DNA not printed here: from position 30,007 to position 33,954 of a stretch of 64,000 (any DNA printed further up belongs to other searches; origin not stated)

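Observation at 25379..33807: The AddB/AddA helicase-nuclease pair is interrupted by a 392-aa ORF of unknown function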

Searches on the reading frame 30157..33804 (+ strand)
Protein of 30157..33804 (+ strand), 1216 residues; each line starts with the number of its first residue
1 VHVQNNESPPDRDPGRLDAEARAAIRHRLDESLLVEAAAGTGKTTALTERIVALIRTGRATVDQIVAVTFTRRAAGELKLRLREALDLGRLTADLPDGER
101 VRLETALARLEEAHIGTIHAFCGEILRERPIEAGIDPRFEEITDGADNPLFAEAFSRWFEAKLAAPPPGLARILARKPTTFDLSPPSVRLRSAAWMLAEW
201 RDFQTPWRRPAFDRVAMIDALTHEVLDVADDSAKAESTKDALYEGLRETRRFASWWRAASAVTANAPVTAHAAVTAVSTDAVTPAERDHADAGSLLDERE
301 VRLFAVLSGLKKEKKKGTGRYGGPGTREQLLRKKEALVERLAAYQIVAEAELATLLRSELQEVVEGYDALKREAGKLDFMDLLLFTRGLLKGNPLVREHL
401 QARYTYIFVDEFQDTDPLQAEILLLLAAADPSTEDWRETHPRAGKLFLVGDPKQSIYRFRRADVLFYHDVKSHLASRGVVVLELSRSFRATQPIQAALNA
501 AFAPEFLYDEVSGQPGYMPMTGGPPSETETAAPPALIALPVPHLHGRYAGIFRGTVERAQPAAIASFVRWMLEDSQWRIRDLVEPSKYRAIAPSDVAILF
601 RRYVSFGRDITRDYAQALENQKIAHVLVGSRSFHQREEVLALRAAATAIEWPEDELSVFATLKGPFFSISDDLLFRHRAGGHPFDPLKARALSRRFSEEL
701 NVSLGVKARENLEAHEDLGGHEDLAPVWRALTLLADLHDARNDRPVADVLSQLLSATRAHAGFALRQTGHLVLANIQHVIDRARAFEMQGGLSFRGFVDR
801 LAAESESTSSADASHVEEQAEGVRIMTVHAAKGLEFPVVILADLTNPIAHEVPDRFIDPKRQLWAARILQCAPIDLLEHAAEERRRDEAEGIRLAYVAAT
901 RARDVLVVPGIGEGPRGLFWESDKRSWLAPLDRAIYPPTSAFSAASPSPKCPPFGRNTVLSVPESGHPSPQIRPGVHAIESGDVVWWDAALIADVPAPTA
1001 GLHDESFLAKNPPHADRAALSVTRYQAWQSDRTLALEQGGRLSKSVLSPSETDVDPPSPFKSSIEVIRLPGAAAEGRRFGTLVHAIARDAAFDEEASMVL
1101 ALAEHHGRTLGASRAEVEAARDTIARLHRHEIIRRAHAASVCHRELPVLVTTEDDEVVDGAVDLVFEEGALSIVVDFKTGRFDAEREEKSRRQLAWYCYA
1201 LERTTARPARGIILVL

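Call 6: search_protein_families(library=pfam, proteins=[window:30157-33804:+], max_evalue=0.1)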
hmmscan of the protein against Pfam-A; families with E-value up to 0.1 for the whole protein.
window:30157-33804:+ (1216 aa): 8 families
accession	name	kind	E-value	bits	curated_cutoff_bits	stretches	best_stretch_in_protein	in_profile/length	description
PF00580.27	UvrD-helicase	-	7.7e-57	193.5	23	1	18-472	2-268/271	UvrD/REP helicase N-terminal domain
PF13361.12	UvrD_C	-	8.9e-19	68.5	25.6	1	808-908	273-345/350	UvrD-like helicase C-terminal domain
PF13245.12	AAA_19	-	2.4e-15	57.3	25.1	1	24-460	4-134/134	AAA domain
PF12705.13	PDDEXK_1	-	1.4e-08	35.4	22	1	1074-1207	32-175/247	PD-(D/E)XK nuclease superfamily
PF13538.12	UvrD_C_2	-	6.5e-08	32.7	27.4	1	823-844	2-23/52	UvrD-like helicase C-terminal domain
PF01443.25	Viral_helicase1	-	7.3e-07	29.7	21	0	812-845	166-199/228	Viral superfamily 1 RNA helicase core domain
PF13604.12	AAA_30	-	0.00028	21.1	27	1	17-80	2-64/191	AAA domain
PF25199.1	nSTAND_NTPase5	-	0.014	15.6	34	1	31-60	42-71/145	Novel STAND NTPase 5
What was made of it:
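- On AddAB helicase-nuclease: PF00580 at 193.5 bits and PF13361 at 68.5 bits (call 6). PF12705 at 35.4 bits on residues 1074-1207 (call 6).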

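Call 7: search_protein_families(library=ncbifam, proteins=[window:30157-33804:+], max_evalue=0.1)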
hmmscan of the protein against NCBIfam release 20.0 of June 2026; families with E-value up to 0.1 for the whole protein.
window:30157-33804:+ (1216 aa): 16 families
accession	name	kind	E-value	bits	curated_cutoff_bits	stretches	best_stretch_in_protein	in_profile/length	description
TIGR02785.1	addA_Gpos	equivalog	1.3e-69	235.3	707.65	4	23-164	8-143/1234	helicase-exonuclease AddAB subunit AddA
TIGR02784.1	addA_alphas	equivalog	9.4e-69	232.9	860.75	1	31-939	11-893/1138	double-strand break repair helicase AddA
TIGR00609.1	recB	equivalog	1.6e-66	225.3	696.05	2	349-909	315-811/1175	exodeoxyribonuclease V subunit beta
TIGR01073.1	pcrA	equivalog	1.7e-51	175.4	911.2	3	356-500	162-291/725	DNA helicase PcrA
NF010485.0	PRK13909.1-2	equivalog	2e-40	138.9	650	3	329-506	254-428/909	RecB-like helicase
NF008743.0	PRK11773.1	equivalog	7.8e-38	130.3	965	3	356-501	166-296/720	DNA helicase II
TIGR01075.1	uvrD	equivalog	3.3e-37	128.2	1144.45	3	359-501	164-291/715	DNA helicase II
NF010487.0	PRK13909.1-4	equivalog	9.7e-32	110.1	759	3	33-88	7-62/924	RecB-like helicase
TIGR01074.1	rep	equivalog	6.1e-31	107.4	951.45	3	357-500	160-288/668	DNA helicase Rep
NF008128.0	PRK10876.1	equivalog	2.3e-26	91.8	1697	3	356-512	328-474/1181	exodeoxyribonuclease V subunit beta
NF008172.0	PRK10919.1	equivalog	2e-23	82.5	1168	3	363-500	167-289/673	DNA helicase Rep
NF008276.0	PRK11054.1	equivalog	2e-21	76.2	543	3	30-93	209-272/684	DNA helicase IV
NF010486.0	PRK13909.1-3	equivalog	6.5e-20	70.8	1109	3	32-85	7-59/921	RecB-like helicase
NF010484.0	PRK13909.1-1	equivalog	1.8e-12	45.9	1074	3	33-88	8-62/945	RecB-like helicase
NF041464.1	HelD_BACSU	equivalog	6.3e-06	24.4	419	0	401-494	544-622/779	RNA polymerase recycling motor HelD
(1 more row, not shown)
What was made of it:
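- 30163..33807 (+): addA-like gene: UvrD-type SF1 helicase (Walker A at 30268-30291) with a C-terminal PD-(D/E)XK nuclease (VDLVFEE...VVDFK at 33640-33696). An alternative GTG start lies at 30157. PF00580 at 193 bits, PF13361 at 68 bits, PF12705 at 35 bits (call 6). addA_Gpos 235 bits and addA_alphas 233 bits, both below their cut-offs (call 7).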
